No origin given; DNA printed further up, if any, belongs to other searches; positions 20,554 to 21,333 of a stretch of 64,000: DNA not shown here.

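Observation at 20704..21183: Hydrogenase-maturation-protease homolog with Glu-to-Gln change and no hydrogenase nearby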

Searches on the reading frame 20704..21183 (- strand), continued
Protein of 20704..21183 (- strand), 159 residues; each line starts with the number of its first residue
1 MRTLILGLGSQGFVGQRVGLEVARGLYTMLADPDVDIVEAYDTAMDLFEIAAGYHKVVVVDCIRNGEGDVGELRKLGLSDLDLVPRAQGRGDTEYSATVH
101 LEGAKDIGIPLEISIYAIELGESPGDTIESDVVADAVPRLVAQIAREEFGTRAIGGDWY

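Call 26: predict_structure(alignment_id=A1)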
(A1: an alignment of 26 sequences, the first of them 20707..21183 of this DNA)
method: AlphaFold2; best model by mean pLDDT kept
length: 159 residues; sequences in the alignment: 26
mean_pLDDT: 72.7   pTM: 0.76
mean pLDDT of the five models: 72.7, 71.3, 70.8, 55.6, 52.1
residues with pLDDT >= 90: 17; 70-90: 79; 50-70: 49; < 50: 14
segments of 3 or more residues with pLDDT < 50: 123-127, 153-159
pLDDT, mean of each block of 10 residues (from residue 1): 84 67 90 89 71 87 69 61 65 77 62 84 49 72 86 45
secondary structure, 60 per line:
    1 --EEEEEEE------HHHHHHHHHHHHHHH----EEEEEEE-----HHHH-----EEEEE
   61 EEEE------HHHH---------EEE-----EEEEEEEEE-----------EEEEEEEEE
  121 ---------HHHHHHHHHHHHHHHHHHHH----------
elements in order: E3-9 H16-30 E35-41 H47-50 E56-64 H71-74 E84-86 E92-100 E112-120 H130-149

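Call 30: fold_search(model_id=the predicted structure, library=pdb)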
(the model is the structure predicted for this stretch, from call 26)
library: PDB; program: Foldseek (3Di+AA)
matches with E <= 10: 1155; with E <= 0.001: 0
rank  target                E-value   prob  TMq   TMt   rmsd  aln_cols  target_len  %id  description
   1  5zby                  5.5e-03  0.98  0.45  0.46   9.8       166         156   22  Crystal structure of a [NiFe] hydrogenase maturation protease HycI from Thermococcus kodakarensis KOD1 (released 2018-03-28)
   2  4rh8_C                6.3e-03  0.69  0.27  0.30   9.6       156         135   13  Crystal structure of the outer membrane lipopolysaccharide transport protein LptE (RlpB) from Escherichia coli in the  (released 2015-11-11)
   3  5ttx_A                7.6e-03  1.00  0.56  0.58   6.1       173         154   14  Crystal structure of hydrogenase 2 maturation peptidase from Thaumarchaeota archaeon SCGC_AB-539-E09 (released 2017-05-31)
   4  7zkh                  7.6e-03  0.21  0.22  0.15  16.6       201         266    9  C-Methyltransferase PsmD from Streptomyces griseofuscus with bound cofactor (crystal form 1) (released 2022-12-28)
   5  5ttx_D                8.7e-03  0.99  0.54  0.55   7.1       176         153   14  Crystal structure of hydrogenase 2 maturation peptidase from Thaumarchaeota archaeon SCGC_AB-539-E09 (released 2017-05-31)
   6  5d8d_E                8.7e-03  0.95  0.32  0.20   4.5        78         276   19  Crystal structure of D-alanine-D-alanine ligase from Acinetobacter baumannii (released 2016-08-17)
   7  2dln                  1.1e-02  0.95  0.33  0.19   5.0        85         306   19  VANCOMYCIN RESISTANCE: STRUCTURE OF D-ALANINE:D-ALANINE LIGASE AT 2.3 ANGSTROMS RESOLUTION (released 1995-11-01)
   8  4c5a_B                1.1e-02  0.92  0.33  0.19   5.0        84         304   18  The X-ray crystal structures of D-alanyl-D-alanine ligase in complex ADP and D-cycloserine phosphate (released 2015-01-21)
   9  5ttx_C                1.5e-02  0.99  0.55  0.57   6.5       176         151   15  Crystal structure of hydrogenase 2 maturation peptidase from Thaumarchaeota archaeon SCGC_AB-539-E09 (released 2017-05-31)
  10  1iow                  1.5e-02  0.89  0.33  0.20   5.0        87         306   20  COMPLEX OF Y216F D-ALA:D-ALA LIGASE WITH ADP AND A PHOSPHORYL PHOSPHINATE (released 1997-02-12)
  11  4egj_D                1.7e-02  0.28  0.29  0.20  17.3       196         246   15  Crystal structure of D-alanine-D-alanine ligase from Burkholderia xenovorans (released 2012-07-18)
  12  3f6r_A                1.8e-02  0.87  0.25  0.27   3.1        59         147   17  Desulfovibrio desulfuricans (ATCC 29577) oxidized flavodoxin (released 2009-06-09)
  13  4egq_B                1.9e-02  0.85  0.30  0.18   4.1        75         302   17  Crystal structure of D-alanine-D-alanine ligase B from Burkholderia pseudomallei (released 2012-04-11)
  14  1zno_A                1.9e-02  0.30  0.25  0.25  10.4       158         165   14  Crystal Structure of VC702 from Vibrio Cholerae, Northeast Structural Genomics Consortium Target: VcP1 (released 2006-07-04)
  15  5d8d_B                2.0e-02  0.90  0.26  0.16   3.4        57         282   14  Crystal structure of D-alanine-D-alanine ligase from Acinetobacter baumannii (released 2016-08-17)
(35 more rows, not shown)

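Call 31: find_homologous_proteins(query=P0122, max_evalue=0.00001)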
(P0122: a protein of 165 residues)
Query P0122 (165 aa): 363 proteins with E <= 0.00001 among 461 candidates; the best 120 are listed.
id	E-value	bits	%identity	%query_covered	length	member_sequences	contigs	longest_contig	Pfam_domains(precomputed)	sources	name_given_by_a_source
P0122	5.6e-102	357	100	100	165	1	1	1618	PF01750.24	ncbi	-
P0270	3.7e-59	218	63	95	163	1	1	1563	PF01750.24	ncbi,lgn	-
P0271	4.7e-59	217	63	99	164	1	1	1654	PF01750.24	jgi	jgi:hydrogenase maturation protease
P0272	1.0e-57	213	62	95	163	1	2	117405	PF01750.24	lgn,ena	-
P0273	2.5e-55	205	59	95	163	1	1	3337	PF01750.24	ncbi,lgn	-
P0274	1.3e-54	203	59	99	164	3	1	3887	PF01750.24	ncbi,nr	ncbi:MAG: hydrogenase maturation protease [Dehalococcoidales bacterium]|nr:hydrogenase maturation pr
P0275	1.6e-53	199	57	98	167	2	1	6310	PF01750.24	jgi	-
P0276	2.8e-53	198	58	93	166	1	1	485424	PF01750.24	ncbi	ncbi:MAG: hydrogenase maturation protease [Chloroflexota bacterium]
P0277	7.1e-53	197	59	93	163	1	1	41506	PF01750.24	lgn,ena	-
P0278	2.0e-52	196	56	99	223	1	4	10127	PF01750.24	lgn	-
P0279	6.7e-52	194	56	99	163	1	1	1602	PF01750.24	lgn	-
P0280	5.5e-51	191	57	95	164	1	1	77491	PF01750.24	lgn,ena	-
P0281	7.2e-49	184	62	81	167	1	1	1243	PF01750.24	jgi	jgi:hydrogenase maturation protease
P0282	1.7e-48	183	56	93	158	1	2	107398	PF01750.24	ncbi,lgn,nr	ncbi:MAG: hydrogenase maturation protease [Chloroflexi bacterium]|nr:hydrogenase maturation protease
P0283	2.6e-43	166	54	91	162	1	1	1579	PF01750.24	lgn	-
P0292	3.0e-35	140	47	93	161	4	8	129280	PF01750.24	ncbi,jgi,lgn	-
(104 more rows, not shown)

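Call 32: find_encoding_contigs(protein=P0276, flank=10000, max_places=1)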
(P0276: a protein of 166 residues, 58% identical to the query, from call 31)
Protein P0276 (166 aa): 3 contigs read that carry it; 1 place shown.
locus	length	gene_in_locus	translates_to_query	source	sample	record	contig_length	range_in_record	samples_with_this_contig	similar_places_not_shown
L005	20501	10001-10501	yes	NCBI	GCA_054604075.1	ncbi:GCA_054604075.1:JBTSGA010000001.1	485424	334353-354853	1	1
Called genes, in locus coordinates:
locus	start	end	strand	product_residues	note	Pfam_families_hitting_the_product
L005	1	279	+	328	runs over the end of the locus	PF00704:Glyco_hydro_18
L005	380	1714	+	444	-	PF00206:Lyase_1, PF10397:ADSL_C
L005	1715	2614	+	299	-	PF01259:SAICAR_synt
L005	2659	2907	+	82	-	PF02700:PurS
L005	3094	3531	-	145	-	-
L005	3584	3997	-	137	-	PF20789:4HBT_3C (weak), PF13622:4HBT_3 (weak), PF03061:4HBT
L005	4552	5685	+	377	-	PF00682:HMGL-like, PF22617:HCS_D2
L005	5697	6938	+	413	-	PF00330:Aconitase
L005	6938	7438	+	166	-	PF00694:Aconitase_C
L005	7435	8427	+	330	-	PF00180:Iso_dh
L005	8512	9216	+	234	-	PF01914:MarC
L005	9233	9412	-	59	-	-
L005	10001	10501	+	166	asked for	PF01750:HycI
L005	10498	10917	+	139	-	PF07085:DRTGG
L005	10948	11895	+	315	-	PF00571:CBS, PF13581:HATPase_c_2 (weak)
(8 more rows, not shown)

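Call 33: find_encoding_contigs(protein=P0272, flank=10000, max_places=1)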
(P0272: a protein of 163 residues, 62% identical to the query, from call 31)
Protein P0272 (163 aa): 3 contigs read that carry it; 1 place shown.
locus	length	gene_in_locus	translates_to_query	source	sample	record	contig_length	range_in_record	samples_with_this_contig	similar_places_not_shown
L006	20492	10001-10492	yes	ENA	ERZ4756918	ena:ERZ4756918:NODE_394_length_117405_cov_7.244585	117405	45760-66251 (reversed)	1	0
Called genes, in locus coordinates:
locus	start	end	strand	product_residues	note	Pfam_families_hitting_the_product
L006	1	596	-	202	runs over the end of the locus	PF12773:DZR, PF13240:Zn_Ribbon_1, PF24463:DUF7577 (weak)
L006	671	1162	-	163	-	-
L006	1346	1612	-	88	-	PF02583:Trns_repr_metal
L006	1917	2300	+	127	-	PF12797:Fer4_2 (faint), PF12837:Fer4_6 (faint), PF12838:Fer4_7 (faint), PF13484:Fer4_16 (faint), PF13187:Fer4_9, PF13237:Fer4_10, PF13187:Fer4_9 (weak), PF00037:Fer4 (weak), +6 more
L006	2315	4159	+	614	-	PF02730:AFOR_N, PF01314:AFOR_C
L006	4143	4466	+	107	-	PF02597:ThiS (weak)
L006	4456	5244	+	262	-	PF01790:LGT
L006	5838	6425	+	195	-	PF01061:ABC2_membrane (weak), PF03379:CcmB, PF12698:ABC2_membrane_3 (weak)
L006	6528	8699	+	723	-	PF01590:GAF, PF13185:GAF_2, PF13492:GAF_3, PF07730:HisKA_3, PF02518:HATPase_c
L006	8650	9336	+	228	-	PF00072:Response_reg, PF00196:GerE, PF08281:Sigma70_r4_2 (faint)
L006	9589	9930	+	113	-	-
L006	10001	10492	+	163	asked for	PF01750:HycI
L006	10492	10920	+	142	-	PF07085:DRTGG (weak)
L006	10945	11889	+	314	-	PF00571:CBS, PF13581:HATPase_c_2, PF02518:HATPase_c (weak)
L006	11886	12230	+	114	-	-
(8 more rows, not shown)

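Call 34: find_encoding_contigs(protein=P0292, flank=10000, max_places=1)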
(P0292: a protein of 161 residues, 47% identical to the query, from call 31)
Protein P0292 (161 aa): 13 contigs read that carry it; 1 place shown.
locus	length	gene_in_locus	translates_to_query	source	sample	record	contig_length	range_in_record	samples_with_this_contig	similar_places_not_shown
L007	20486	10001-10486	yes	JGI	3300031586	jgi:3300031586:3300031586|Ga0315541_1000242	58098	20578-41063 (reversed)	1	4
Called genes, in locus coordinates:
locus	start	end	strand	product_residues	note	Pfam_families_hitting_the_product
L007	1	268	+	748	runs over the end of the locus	PF04879:Molybdop_Fe4S4, PF00384:Molybdopterin, PF01568:Molydop_binding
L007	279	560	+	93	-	-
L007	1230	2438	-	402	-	PF00083:Sugar_tr (faint), PF07690:MFS_1, PF06779:MFS_4, PF07690:MFS_1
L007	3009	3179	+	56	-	-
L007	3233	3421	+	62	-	-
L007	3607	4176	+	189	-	PF13183:Fer4_8, PF13237:Fer4_10 (faint), PF12838:Fer4_7 (weak), PF13187:Fer4_9, PF13534:Fer4_17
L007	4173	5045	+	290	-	PF02754:CCG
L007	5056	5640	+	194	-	PF00890:FAD_binding_2, PF01266:DAO (weak), PF12831:FAD_oxidored, PF13450:NAD_binding_8 (weak)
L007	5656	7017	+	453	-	PF00037:Fer4 (weak), PF12797:Fer4_2 (weak), PF00037:Fer4 (weak), PF13237:Fer4_10, PF14697:Fer4_21, PF12838:Fer4_7, PF13187:Fer4_9, PF00037:Fer4, +5 more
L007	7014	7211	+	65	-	PF02662:FlpD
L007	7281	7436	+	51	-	PF02662:FlpD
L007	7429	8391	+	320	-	PF01058:Oxidored_q6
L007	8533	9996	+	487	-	PF27537:HoxH, PF00374:NiFeSe_Hases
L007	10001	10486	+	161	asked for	PF01750:HycI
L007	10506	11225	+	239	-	PF13188:PAS_8 (weak), PF08448:PAS_4 (weak)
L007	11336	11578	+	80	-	-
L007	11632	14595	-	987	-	PF00111:Fer2 (weak), PF13510:Fer2_4, PF10588:NADH-G_4Fe-4S_3, PF22117:Fer4_Nqo3, PF12838:Fer4_7, PF04879:Molybdop_Fe4S4, PF00384:Molybdopterin, PF01568:Molydop_binding, +1 more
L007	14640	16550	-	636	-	PF01512:Complex1_51K, PF10589:NADH_4Fe-4S, PF00037:Fer4, PF12837:Fer4_6 (weak), PF12838:Fer4_7, PF13187:Fer4_9, PF13237:Fer4_10, PF14697:Fer4_21, +4 more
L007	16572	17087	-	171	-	PF01257:2Fe-2S_thioredx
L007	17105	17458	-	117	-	-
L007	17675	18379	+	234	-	PF00072:Response_reg, PF00196:GerE, PF08281:Sigma70_r4_2 (weak), PF13384:HTH_23 (weak)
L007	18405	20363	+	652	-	PF01590:GAF, PF13185:GAF_2, PF13492:GAF_3, PF00989:PAS, PF08448:PAS_4, PF13188:PAS_8, PF13426:PAS_9, PF07730:HisKA_3, +1 more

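Call 35: find_related_loci(query=A1, collection=genome_contigs, flank=10000)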
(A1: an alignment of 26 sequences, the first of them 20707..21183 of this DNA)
Query A1 (159 aa) in genome_contigs; peptide patterns used: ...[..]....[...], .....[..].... (x = any residue, [..] = any of these).
68 stretches matched a pattern; 29 encode a relative of the query (tblastn E <= 1e-3); 29 distinct loci.
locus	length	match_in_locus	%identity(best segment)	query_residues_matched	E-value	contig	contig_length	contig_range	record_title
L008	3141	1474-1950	93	1-159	2e-95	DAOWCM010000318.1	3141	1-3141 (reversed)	MAG TPA_asm: Candidatus Eisenbacteria bacterium isolate CSMAG_1887 CSMAG_1887_k141_975577_length_3141_cov_20.8783, whole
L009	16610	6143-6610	94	4-159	4e-92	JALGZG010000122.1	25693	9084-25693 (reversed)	MAG: bacterium isolate SY70-5-8_Bin_20 SY70-5-8_Bin_20_scaffold_1919, whole genome shotgun sequence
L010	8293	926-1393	93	4-159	3e-92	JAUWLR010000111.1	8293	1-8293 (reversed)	MAG: Candidatus Eisenbacteria bacterium isolate CSMAG_2377 CSMAG_2377_k141_168633_length_8293_cov_11.5590, whole genome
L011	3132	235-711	84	1-159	1e-86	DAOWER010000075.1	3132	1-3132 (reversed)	MAG TPA_asm: Candidatus Eisenbacteria bacterium isolate CSMAG_1944 CSMAG_1944_k141_249907_length_3132_cov_11.6062, whole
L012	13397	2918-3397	79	1-159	2e-78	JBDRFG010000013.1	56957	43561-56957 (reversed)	MAG: Candidatus Eisenbacteria bacterium isolate MEGAHIT-group-1.358 k141_5327084, whole genome shotgun sequence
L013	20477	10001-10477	86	1-159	3e-86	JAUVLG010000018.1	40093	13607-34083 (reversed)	MAG: Candidatus Eisenbacteria bacterium isolate CSMAG_500 CSMAG_500_k141_667660_length_40093_cov_21.0000, whole genome s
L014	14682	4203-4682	58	1-159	9e-55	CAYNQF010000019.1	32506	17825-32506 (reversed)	MAG TPA_asm: uncultured bacterium isolate binchicken_co150_59 genome assembly, contig: NODE_2864_length_32506_cov_6.7283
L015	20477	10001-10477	59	1-158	2e-53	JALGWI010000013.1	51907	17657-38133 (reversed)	MAG: bacterium isolate Meg22_46_Bin_130 Meg22_46_Bin_130_scaffold_379, whole genome shotgun sequence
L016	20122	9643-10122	58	1-159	2e-52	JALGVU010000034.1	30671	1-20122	MAG: bacterium isolate Meg19_46_Bin_182 Meg19_46_Bin_182_scaffold_3876, whole genome shotgun sequence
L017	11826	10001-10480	56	1-159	3e-52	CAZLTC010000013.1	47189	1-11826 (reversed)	MAG TPA_asm: uncultured bacterium isolate SRP185410_co2_414 genome assembly, contig: NODE_731_length_47189_cov_8.088577,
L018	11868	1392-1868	55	1-158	5e-52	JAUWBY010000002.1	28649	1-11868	MAG: Candidatus Eisenbacteria bacterium isolate CSMAG_2124 CSMAG_2124_k141_442181_length_28649_cov_9.9931, whole genome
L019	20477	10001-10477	57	1-158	1e-51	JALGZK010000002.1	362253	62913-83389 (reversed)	MAG: bacterium isolate BHB10-38_Bin_124 BHB10-38_Bin_124_scaffold_2, whole genome shotgun sequence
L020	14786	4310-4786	54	1-158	5e-50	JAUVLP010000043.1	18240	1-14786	MAG: Candidatus Eisenbacteria bacterium isolate CSMAG_509 CSMAG_509_k141_502824_length_18240_cov_12.9894, whole genome s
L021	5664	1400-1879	53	1-159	4e-49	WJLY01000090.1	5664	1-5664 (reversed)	MAG: Candidatus Effluviviaceae Genus IV sp. isolate Bin_501 k141_1067259, whole genome shotgun sequence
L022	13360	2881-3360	56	1-159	8e-49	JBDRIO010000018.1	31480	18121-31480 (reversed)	MAG: Candidatus Eisenbacteria bacterium isolate MEGAHIT-group-1.590 k141_2008591, whole genome shotgun sequence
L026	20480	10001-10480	54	1-159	2e-47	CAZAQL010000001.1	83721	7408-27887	MAG TPA_asm: uncultured bacterium isolate SRP332253_co2_145 genome assembly, contig: NODE_207_length_83721_cov_4.734181,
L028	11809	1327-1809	53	1-159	1e-44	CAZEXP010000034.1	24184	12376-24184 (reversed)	MAG TPA_asm: uncultured bacterium isolate binchicken_co171_66 genome assembly, contig: NODE_223_length_24184_cov_21.3934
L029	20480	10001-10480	52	1-159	1e-44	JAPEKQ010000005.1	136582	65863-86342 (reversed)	MAG: bacterium isolate MAG173-P120 NODE_5_length_136582_cov_145.755906, whole genome shotgun sequence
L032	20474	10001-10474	53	1-158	1e-40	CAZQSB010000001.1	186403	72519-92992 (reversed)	MAG TPA_asm: uncultured bacterium isolate SRP332253_co2_189 genome assembly, contig: NODE_30_length_186403_cov_5.719090,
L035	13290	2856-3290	32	1-147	4e-13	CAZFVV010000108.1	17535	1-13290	MAG TPA_asm: uncultured Calditrichaceae bacterium isolate SRP329715_co1_261 genome assembly, contig: NODE_4788_length_17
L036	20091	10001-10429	30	1-145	3e-13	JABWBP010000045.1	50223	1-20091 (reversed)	MAG: Calditrichaceae bacterium isolate MAG_33 scaffold_1306, whole genome shotgun sequence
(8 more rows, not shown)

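Call 86: find_encoding_contigs(protein=P0099, flank=10000, max_places=3)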
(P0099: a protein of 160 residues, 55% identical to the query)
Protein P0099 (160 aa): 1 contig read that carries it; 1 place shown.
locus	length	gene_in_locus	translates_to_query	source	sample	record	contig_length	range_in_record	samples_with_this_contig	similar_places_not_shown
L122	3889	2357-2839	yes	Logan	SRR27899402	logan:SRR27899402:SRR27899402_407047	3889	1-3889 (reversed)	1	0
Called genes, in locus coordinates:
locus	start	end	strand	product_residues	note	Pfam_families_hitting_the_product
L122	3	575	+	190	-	?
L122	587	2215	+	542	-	PF00890:FAD_binding_2, PF01266:DAO (weak), PF03486:HI0933_like (weak), PF07992:Pyr_redox_2 (weak), PF12831:FAD_oxidored (faint)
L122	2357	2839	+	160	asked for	PF01750:HycI (weak)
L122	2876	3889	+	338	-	?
